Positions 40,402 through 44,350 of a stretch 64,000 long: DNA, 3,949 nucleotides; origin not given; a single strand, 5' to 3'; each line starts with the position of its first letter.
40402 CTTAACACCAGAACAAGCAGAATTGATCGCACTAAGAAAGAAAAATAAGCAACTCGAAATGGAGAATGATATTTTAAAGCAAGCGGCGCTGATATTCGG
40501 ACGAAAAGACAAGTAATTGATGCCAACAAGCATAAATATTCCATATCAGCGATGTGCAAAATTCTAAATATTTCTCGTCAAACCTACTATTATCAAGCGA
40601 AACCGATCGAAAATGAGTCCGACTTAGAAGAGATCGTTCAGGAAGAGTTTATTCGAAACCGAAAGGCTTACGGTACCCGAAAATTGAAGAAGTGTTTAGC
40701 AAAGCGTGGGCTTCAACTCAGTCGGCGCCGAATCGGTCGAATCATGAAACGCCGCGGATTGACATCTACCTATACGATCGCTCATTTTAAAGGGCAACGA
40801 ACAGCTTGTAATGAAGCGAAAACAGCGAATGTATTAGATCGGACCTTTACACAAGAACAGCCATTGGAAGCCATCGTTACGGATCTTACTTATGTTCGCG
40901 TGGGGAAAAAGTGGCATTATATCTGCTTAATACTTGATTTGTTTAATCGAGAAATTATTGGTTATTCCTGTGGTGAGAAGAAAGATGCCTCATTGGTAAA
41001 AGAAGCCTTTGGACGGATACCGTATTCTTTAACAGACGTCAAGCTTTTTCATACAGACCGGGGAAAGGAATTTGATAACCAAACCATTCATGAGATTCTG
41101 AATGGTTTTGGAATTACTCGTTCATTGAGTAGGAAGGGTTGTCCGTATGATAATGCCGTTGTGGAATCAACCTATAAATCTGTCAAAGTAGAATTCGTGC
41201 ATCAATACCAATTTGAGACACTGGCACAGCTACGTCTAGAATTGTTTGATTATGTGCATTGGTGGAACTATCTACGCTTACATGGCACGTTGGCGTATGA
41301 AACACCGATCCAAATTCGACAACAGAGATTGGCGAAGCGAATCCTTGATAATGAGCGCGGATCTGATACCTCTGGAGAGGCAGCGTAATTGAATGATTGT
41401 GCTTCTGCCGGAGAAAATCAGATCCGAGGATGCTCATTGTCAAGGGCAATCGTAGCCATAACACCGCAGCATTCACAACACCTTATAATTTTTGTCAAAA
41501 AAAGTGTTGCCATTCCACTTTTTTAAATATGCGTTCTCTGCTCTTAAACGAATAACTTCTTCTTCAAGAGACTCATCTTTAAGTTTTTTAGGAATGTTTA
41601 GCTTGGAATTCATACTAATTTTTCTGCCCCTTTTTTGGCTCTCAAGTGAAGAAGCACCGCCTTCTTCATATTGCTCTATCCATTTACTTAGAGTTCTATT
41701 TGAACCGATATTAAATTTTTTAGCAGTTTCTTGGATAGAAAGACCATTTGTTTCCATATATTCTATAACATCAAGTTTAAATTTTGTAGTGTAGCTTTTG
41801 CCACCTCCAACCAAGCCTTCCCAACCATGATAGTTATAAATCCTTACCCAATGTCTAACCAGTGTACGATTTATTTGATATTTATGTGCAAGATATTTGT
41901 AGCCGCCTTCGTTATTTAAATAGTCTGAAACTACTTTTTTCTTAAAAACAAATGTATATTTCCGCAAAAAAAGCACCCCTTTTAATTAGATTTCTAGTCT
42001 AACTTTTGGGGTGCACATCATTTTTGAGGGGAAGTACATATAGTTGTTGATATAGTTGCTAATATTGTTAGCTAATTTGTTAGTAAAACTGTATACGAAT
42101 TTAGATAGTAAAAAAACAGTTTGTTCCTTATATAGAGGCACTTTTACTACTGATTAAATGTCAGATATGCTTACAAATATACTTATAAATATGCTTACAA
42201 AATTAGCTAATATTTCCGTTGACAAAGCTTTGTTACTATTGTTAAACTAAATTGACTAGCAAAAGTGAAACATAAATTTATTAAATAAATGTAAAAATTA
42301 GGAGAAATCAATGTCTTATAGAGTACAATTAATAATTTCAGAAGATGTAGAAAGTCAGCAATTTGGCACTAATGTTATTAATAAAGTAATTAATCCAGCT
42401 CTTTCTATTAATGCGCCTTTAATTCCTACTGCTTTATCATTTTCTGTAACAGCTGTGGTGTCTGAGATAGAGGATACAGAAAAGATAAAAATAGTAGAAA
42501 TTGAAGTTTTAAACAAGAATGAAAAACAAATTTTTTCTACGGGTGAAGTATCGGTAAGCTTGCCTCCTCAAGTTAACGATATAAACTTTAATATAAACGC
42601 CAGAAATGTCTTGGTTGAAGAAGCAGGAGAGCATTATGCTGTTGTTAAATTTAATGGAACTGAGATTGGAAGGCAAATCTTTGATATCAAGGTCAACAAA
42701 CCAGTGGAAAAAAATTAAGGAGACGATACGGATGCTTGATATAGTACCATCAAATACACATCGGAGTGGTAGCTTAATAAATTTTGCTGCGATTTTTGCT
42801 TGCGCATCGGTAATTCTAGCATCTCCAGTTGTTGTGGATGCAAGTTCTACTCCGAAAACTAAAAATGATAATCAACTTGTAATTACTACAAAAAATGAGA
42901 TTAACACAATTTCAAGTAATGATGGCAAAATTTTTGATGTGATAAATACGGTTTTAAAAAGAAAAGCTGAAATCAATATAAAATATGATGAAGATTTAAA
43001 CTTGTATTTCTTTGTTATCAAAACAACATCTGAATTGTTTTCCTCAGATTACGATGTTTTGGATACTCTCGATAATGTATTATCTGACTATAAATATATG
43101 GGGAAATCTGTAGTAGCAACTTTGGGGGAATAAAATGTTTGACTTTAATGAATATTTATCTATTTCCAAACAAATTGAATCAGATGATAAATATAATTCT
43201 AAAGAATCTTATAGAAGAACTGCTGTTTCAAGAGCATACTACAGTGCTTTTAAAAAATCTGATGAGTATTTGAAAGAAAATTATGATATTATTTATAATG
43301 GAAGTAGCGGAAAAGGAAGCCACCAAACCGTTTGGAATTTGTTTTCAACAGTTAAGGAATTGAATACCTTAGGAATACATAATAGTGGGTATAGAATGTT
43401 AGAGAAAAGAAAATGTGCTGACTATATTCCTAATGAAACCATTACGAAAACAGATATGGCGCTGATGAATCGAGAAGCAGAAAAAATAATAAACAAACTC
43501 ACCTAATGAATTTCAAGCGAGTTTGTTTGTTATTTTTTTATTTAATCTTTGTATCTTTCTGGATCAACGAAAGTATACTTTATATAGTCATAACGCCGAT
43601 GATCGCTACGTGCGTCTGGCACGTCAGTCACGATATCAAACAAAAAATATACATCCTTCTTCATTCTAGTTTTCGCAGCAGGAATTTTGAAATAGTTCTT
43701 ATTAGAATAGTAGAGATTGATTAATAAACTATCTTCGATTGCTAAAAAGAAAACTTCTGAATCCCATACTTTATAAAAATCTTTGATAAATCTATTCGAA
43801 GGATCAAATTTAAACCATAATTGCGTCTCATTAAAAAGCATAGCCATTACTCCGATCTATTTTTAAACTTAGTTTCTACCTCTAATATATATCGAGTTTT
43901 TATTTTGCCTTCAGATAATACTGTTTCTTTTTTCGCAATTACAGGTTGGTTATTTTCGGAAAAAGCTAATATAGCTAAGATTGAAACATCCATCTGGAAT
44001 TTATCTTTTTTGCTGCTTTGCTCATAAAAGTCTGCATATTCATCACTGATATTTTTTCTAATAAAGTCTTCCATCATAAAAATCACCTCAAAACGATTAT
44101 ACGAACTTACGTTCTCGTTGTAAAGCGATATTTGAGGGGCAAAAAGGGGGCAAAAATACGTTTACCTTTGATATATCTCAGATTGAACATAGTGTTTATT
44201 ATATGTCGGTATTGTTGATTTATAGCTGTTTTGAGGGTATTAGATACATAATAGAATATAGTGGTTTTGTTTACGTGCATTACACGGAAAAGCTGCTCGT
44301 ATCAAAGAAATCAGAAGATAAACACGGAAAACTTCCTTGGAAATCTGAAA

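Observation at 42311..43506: Three-gene operon: cytoplasmic protein, signal-peptide protein, HEPN-domain protein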

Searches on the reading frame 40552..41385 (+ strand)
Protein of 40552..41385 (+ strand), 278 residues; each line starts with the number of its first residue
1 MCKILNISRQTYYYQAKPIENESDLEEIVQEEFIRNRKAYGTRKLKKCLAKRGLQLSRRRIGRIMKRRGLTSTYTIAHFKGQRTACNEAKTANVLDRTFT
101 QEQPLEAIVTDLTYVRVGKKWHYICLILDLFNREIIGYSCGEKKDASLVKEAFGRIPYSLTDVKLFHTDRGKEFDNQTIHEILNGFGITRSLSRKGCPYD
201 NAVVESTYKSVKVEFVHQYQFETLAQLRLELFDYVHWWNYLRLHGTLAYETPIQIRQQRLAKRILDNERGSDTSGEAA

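Call 64: search_protein_families(library=pfam, proteins=[window:40552-41385:+], max_evalue=0.001)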
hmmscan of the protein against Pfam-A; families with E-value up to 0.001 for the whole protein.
window:40552-41385:+ (278 aa): 5 families
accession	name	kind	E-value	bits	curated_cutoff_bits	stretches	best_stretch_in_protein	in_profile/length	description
PF13333.12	rve_2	-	2.9e-18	66.2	22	1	205-260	1-56/56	Integrase core domain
PF00665.32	rve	-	2.8e-16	60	32.6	1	102-197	2-101/102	Integrase core domain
PF13683.12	rve_3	-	2.2e-12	47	26.5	1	187-252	2-67/67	Integrase core domain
PF13276.12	HTH_21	-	6.9e-11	42.7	28.1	1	24-74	5-56/60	HTH-like domain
PF13610.12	DDE_Tnp_IS240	-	0.00023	21.7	27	1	110-228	6-123/139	DDE domain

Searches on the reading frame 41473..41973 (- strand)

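Call 64: search_protein_families(library=pfam, proteins=[window:41473-41973:-], max_evalue=0.001)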
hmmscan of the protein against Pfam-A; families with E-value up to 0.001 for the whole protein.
window:41473-41973:- (166 aa): 6 families
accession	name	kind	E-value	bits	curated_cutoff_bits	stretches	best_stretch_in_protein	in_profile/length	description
PF13518.12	HTH_28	-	1.1e-23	83.4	25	2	65-118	1-52/52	Helix-turn-helix domain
PF01527.26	HTH_Tnp_1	-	2.6e-11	44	24.1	1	59-148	5-75/75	Transposase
PF09607.16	BrkDBD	-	9.8e-10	38.7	23.4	1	59-99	4-46/58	Brinker DNA-binding domain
PF13551.12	HTH_29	-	6e-08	33.1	28.1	1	77-117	11-52/64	Winged helix-turn helix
PF13384.12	HTH_23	-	4.5e-07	29.9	24.6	1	72-110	13-49/50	Homeodomain-like domain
PF13565.12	HTH_32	-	3.3e-05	24.8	33.7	0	94-154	1-48/73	Homeodomain-like domain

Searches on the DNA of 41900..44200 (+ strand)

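Call 8: search_dna_similar(query=window:42100-43700:+, collection=phages, mode=distant)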
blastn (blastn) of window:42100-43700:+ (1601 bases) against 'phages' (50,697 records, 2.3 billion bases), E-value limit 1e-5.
Records with a match: 8; places in all: 10; records where one place covers at least 80% of the query: 1.
Best place of each record, by identity: >=99% 1; 95-99% 4; 90-95% 3.
By first word of the organism name: Listeria 4; Enterococcus 3; Acinetobacter 1.
By host as written in the record: Listeria monocytogenes 4; Enterococcus faecium 4995/20 1; Acinetobacter baumannii AB5075 1; Enterococcus sp. VKM B-1578 1; Enterococcus hirae BBCO_MU_1 1.
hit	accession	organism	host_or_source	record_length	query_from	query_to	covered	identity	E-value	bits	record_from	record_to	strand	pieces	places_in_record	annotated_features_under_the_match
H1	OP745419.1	Enterococcus phage 4995_1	Enterococcus faecium 4995/20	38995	1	1595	100%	99.6%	0e+0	2846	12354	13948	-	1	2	hypothetical protein (x3) | DUF5960 family protein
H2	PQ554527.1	Acinetobacter phage D2SVT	Acinetobacter baumannii AB5075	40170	1442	1601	10%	96.3%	3e-67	262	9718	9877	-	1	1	hypothetical protein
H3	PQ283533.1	Enterococcus phage vB_ElaS_B1578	Enterococcus sp. VKM B-1578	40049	1442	1601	10%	96.3%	3e-67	262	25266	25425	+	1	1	hypothetical protein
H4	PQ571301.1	Enterococcus phage EH-TP1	Enterococcus hirae BBCO_MU_1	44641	1442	1601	10%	95.0%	1e-64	253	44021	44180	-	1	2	none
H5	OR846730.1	Listeria phage LM 4-11-1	Listeria monocytogenes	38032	1442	1601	10%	93.8%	8e-62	244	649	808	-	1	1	record has no annotation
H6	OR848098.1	Listeria phage LM 4-14-1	Listeria monocytogenes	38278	1442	1601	10%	93.8%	8e-62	244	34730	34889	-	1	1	record has no annotation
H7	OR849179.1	Listeria phage LM 4-14-1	Listeria monocytogenes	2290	1439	1502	4%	95.3%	6e-19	103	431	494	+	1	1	record has no annotation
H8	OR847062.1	Listeria phage LM 4-11-1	Listeria monocytogenes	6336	1439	1502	4%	93.8%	7e-18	99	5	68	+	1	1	record has no annotation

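Call 9: search_dna_similar(query=window:42100-43700:+, collection=plasmids, mode=distant)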
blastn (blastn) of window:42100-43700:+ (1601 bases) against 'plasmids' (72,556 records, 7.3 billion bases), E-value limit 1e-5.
Records with a match: 10; places in all: 14; records where one place covers at least 80% of the query: 4.
Best place of each record, by identity: >=99% 4; 95-99% 1; 90-95% 5.
By first word of the organism name: Enterococcus 10.
By predicted mobility (MOB-suite, as given by PLSDB): non-mobilizable 10.
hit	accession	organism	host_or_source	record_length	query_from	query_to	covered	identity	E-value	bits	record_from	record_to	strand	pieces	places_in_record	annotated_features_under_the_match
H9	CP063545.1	Enterococcus faecium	Homo sapiens,rectal swab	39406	1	1601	100%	99.8%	0e+0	2874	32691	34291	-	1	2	hypothetical protein (x4)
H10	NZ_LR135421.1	Enterococcus faecium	-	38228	1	1601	100%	99.8%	0e+0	2874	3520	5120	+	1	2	hypothetical protein (x3) | DUF5960 family protein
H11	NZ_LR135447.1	Enterococcus faecium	-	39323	1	1601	100%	99.8%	0e+0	2874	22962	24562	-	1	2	hypothetical protein (x3) | DUF5960 family protein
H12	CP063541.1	Enterococcus faecium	Homo sapiens,rectal swab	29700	1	1601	100%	99.8%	0e+0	2866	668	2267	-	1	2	hypothetical protein (x4)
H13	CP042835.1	Enterococcus faecium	Homo sapiens,cell culture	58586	1442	1601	10%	95.6%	4e-65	258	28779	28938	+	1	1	record has no annotation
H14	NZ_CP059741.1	Enterococcus faecium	Homo sapiens,blood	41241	1442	1601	10%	94.4%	2e-62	249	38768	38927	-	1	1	DUF5960 family protein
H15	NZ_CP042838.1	Enterococcus sp. DA9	Homo sapiens,cell culture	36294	1442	1601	10%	93.8%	2e-61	244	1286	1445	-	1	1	DUF5960 family protein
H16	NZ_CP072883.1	Enterococcus faecium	stream/river surface water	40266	1442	1601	10%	93.8%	2e-61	244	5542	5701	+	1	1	DUF5960 family protein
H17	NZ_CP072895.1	Enterococcus faecium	-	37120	1442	1601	10%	93.8%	2e-61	244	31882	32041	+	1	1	DUF5960 family protein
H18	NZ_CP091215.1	Enterococcus faecium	Homo sapiens,whole organism,fecal sample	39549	1442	1601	10%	93.8%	2e-61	244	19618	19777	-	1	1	DUF5960 family protein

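Call 10: get_annotated_region(hit=H1, flank=15000)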
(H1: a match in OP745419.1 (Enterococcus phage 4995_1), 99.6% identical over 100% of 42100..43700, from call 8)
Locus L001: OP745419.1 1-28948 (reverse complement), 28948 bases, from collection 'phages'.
description: UNVERIFIED_ORG: Enterococcus phage 4995_1, complete genome.
organism: Enterococcus phage 4995_1 (NCBI taxid 3043581)
taxonomy: Viruses; Duplodnaviria; Heunggongvirae; Uroviricota; Caudoviricetes
host: Enterococcus faecium 4995/20; source: hematoma from Homo sapiens; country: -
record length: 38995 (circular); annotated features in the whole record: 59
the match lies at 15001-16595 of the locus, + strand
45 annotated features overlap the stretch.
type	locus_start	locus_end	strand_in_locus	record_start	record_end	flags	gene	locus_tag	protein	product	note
CDS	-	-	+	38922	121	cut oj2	-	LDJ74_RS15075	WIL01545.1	hypothetical protein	Derived by automated computational analysis using gene prediction method: Protein Homology.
CDS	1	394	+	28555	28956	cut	-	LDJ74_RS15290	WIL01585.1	hypothetical protein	Derived by automated computational analysis using gene prediction method: Protein Homology.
CDS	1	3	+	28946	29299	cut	-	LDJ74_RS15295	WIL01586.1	head closure protein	Derived by automated computational analysis using gene prediction method: Protein Homology; GO_component: GO:0044423 - ...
CDS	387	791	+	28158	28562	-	-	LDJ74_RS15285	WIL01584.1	hypothetical protein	Derived by automated computational analysis using gene prediction method: Protein Homology.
CDS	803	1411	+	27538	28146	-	-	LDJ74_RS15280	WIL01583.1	hypothetical protein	Derived by automated computational analysis using gene prediction method: Protein Homology.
CDS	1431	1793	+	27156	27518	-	-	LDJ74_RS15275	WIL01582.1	hypothetical protein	Derived by automated computational analysis using gene prediction method: Protein Homology.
CDS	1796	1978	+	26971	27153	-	-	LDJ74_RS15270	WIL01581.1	hypothetical protein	Derived by automated computational analysis using gene prediction method: Protein Homology.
CDS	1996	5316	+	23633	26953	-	-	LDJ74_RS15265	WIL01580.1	tail tape measure protein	Derived by automated computational analysis using gene prediction method: Protein Homology.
CDS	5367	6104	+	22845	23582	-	-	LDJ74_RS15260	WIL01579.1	tail protein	Derived by automated computational analysis using gene prediction method: Protein Homology.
CDS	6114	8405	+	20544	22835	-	-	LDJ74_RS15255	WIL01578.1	tail protein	Derived by automated computational analysis using gene prediction method: Protein Homology.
CDS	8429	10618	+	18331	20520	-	-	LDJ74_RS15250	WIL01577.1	BppU family baseplate upper protein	Derived by automated computational analysis using gene prediction method: Protein Homology.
CDS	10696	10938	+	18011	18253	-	-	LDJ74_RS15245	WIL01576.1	hemolysin XhlA family protein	Derived by automated computational analysis using gene prediction method: Protein Homology.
CDS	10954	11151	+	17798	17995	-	-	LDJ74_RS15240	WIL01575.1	holin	Derived by automated computational analysis using gene prediction method: Protein Homology.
CDS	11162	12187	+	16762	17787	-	-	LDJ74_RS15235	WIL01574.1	peptidoglycan recognition protein family protein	Derived by automated computational analysis using gene prediction method: Protein Homology.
tRNA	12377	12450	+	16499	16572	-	-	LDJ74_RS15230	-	tRNA-Ile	Derived by automated computational analysis using gene prediction method: tRNAscan-SE.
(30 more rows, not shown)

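Call 117: search_rna_families(source=window, start=41900, end=44200, threshold=evalue, max_evalue=1)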
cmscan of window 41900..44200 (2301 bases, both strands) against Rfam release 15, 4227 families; matches with E-value up to 1: 4.
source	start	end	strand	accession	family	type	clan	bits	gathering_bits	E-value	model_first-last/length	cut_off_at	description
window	43480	43539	+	RF03623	mir-1252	Gene; miRNA;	-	31.1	70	0.01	1-65/65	no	mir-1252 microRNA precursor family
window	43483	43534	-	RF03751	mir-7445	Gene; miRNA;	-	28.9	79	0.019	1-60/60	no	mir-7445 microRNA precursor family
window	43481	43538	+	RF03940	MIR9563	Gene; miRNA;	-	24.3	90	0.13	1-127/127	no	MIR9563 microRNA precursor family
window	43493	43574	-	RF01822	RsaJ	Gene; sRNA;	-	17.4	100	0.34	1-287/287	no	RNA Staph. aureus A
